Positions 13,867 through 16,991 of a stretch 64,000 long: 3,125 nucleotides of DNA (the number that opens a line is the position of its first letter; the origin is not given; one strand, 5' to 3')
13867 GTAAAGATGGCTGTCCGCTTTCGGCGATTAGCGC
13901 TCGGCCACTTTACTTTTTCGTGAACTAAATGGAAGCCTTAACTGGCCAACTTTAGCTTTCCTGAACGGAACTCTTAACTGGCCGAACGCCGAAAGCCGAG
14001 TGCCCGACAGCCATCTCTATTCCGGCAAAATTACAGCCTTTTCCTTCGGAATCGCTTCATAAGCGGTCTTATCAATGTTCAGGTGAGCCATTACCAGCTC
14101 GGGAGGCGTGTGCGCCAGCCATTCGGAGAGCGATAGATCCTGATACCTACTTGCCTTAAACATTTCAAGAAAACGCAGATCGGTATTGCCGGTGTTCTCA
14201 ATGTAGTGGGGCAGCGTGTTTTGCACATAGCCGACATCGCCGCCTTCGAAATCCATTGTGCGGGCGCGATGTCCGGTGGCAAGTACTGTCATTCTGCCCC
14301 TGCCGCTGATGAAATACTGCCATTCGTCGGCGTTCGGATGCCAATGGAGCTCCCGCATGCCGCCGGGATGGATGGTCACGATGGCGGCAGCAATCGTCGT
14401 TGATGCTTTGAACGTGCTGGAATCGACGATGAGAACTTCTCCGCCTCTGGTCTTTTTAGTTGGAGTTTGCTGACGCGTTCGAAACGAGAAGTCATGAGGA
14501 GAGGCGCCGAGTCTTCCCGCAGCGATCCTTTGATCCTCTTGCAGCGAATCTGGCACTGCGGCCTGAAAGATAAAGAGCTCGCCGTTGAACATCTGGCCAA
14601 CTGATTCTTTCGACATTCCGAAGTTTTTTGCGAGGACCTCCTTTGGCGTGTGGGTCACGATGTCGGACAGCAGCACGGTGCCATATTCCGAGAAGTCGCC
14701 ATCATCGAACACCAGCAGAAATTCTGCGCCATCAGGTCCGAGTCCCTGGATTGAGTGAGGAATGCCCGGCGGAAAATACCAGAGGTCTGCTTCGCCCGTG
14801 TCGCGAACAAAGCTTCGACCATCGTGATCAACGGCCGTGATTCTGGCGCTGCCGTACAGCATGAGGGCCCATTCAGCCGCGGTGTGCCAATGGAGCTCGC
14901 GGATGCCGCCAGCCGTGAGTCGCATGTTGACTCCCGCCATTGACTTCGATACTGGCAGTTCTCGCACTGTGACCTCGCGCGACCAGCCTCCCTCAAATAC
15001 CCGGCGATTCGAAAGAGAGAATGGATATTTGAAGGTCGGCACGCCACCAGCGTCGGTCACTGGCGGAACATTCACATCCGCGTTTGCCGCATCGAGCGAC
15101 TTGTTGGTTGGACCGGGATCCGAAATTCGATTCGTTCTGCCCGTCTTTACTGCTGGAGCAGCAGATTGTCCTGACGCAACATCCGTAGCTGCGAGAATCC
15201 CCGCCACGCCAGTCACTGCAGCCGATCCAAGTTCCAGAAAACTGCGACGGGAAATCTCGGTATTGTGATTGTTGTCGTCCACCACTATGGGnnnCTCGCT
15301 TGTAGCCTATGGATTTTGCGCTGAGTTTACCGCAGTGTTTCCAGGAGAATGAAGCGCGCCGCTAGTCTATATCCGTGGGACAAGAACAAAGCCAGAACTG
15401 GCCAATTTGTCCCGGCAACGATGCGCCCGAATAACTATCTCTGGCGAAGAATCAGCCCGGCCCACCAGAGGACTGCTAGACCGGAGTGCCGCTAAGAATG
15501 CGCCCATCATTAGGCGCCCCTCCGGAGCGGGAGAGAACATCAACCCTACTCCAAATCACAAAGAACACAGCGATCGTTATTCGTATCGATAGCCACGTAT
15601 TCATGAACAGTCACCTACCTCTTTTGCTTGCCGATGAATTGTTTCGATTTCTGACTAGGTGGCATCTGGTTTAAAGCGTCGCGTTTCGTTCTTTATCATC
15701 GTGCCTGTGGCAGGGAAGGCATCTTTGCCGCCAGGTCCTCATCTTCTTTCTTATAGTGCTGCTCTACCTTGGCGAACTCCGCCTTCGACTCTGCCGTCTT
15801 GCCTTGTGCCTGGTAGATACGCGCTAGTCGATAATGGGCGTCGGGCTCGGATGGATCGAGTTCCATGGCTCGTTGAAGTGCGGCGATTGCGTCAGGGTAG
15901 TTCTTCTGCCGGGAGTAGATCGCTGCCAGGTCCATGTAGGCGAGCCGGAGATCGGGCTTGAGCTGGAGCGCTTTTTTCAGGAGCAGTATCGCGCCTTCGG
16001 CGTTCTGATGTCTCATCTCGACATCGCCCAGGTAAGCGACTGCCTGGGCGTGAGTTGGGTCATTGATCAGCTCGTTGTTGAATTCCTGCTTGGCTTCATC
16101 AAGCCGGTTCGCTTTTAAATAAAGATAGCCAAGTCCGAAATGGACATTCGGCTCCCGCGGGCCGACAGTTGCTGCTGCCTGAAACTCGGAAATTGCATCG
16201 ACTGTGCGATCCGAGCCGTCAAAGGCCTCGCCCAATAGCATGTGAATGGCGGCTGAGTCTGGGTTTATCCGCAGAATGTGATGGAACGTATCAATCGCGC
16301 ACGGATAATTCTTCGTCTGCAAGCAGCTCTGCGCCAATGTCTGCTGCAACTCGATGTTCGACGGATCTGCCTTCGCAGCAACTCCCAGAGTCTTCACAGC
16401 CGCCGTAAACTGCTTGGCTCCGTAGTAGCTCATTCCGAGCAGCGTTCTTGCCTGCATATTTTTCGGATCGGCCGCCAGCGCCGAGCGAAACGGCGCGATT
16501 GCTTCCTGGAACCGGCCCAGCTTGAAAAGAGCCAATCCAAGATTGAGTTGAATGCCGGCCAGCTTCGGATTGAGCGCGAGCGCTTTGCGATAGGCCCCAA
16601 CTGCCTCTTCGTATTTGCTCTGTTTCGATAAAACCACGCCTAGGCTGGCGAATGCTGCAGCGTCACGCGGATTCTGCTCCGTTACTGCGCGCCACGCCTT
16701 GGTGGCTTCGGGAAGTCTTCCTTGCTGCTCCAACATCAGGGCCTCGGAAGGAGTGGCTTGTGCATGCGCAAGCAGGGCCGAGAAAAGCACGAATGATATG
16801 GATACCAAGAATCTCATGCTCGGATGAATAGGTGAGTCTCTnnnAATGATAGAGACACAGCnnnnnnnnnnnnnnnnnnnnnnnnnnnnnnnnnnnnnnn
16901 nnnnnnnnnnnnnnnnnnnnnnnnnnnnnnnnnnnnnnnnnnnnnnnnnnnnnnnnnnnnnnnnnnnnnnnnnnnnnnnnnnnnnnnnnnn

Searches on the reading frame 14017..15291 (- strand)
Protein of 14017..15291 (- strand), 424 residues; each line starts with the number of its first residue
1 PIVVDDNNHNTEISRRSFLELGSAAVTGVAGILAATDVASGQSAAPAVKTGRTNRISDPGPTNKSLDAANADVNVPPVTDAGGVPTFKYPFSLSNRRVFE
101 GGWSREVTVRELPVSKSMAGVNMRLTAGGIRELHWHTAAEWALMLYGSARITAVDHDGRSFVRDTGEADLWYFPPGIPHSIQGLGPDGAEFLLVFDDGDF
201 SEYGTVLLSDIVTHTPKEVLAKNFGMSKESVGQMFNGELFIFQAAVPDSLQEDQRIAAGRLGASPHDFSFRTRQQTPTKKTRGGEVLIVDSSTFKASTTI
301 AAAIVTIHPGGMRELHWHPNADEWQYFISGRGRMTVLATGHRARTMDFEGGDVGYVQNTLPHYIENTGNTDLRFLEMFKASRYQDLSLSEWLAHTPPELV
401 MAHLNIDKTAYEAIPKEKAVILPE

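Call 23: search_protein_families(library=pfam, proteins=[window:14017-15291:-], max_evalue=0.001)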
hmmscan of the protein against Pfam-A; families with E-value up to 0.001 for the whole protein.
window:14017-15291:- (424 aa): 3 families
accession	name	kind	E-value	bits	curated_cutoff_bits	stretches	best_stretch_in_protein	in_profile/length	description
PF00190.28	Cupin_1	-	2.5e-46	157.4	22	2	273-408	4-147/151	Cupin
PF07883.17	Cupin_2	-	6.5e-21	74.3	27.2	2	304-377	2-69/70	Cupin domain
PF14667.12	Polysacc_synt_C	-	1.2e-05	25.8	28.7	0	295-374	13-95/111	Polysaccharide biosynthesis C-terminal domain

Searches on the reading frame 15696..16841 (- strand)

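Call 23: search_protein_families(library=pfam, proteins=[window:15696-16841:-], max_evalue=0.001)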
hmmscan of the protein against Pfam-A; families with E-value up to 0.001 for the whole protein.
window:15696-16841:- (381 aa): 29 families (the best 25 are shown)
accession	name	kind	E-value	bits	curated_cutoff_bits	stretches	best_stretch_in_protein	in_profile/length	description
PF13414.12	TPR_11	-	3.5e-46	155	26.8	5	73-109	6-42/42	TPR repeat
PF07719.23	TPR_2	-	2.6e-45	149.3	27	3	301-331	3-33/34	Tetratricopeptide repeat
PF13432.12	TPR_16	-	8.7e-40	135.2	32.7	4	99-162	1-64/65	Tetratricopeptide repeat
PF14559.12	TPR_19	-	1e-37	128.7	25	6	312-366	4-58/68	Tetratricopeptide repeat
PF00515.34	TPR_1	-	1.5e-37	126.3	27.8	3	61-93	1-33/34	Tetratricopeptide repeat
PF13428.12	TPR_14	-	2.1e-33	111.8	23.5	3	301-342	3-44/44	Tetratricopeptide repeat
PF13431.12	TPR_17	-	2.8e-31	105.6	24.4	2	322-352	2-32/34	Tetratricopeptide repeat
PF13181.12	TPR_8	-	1.7e-26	90.5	25.7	0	97-128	3-34/34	Tetratricopeptide repeat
PF23914.1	TPR_CcmH_CycH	-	8.1e-24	84.7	42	2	53-151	42-143/158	Cytochrome c-type biogenesis protein H TPR domain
PF13424.12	TPR_12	-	7.3e-22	77.8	30.1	2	268-329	4-75/77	Tetratricopeptide repeat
PF12895.13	ANAPC3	-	5.1e-21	75.2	27.2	3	121-186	15-79/82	Anaphase-promoting complex, cyclosome, subunit 3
PF25063.1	ARM_TT21_C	-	1.9e-20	74.1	35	3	266-343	96-174/209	Tetratricopeptide repeat protein 21 C-terminal ARM domain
PF24575.1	TPR_Slam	-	1.1e-18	68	35.2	1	68-107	54-93/104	Surface lipoprotein assembly modifier, N-terminal TPR repeats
PF13176.12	TPR_7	-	1.7e-17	62.4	27.9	0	63-92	1-30/36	Tetratricopeptide repeat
PF13371.12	TPR_9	-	1.3e-16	60.7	35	3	72-134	6-68/73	Tetratricopeptide repeat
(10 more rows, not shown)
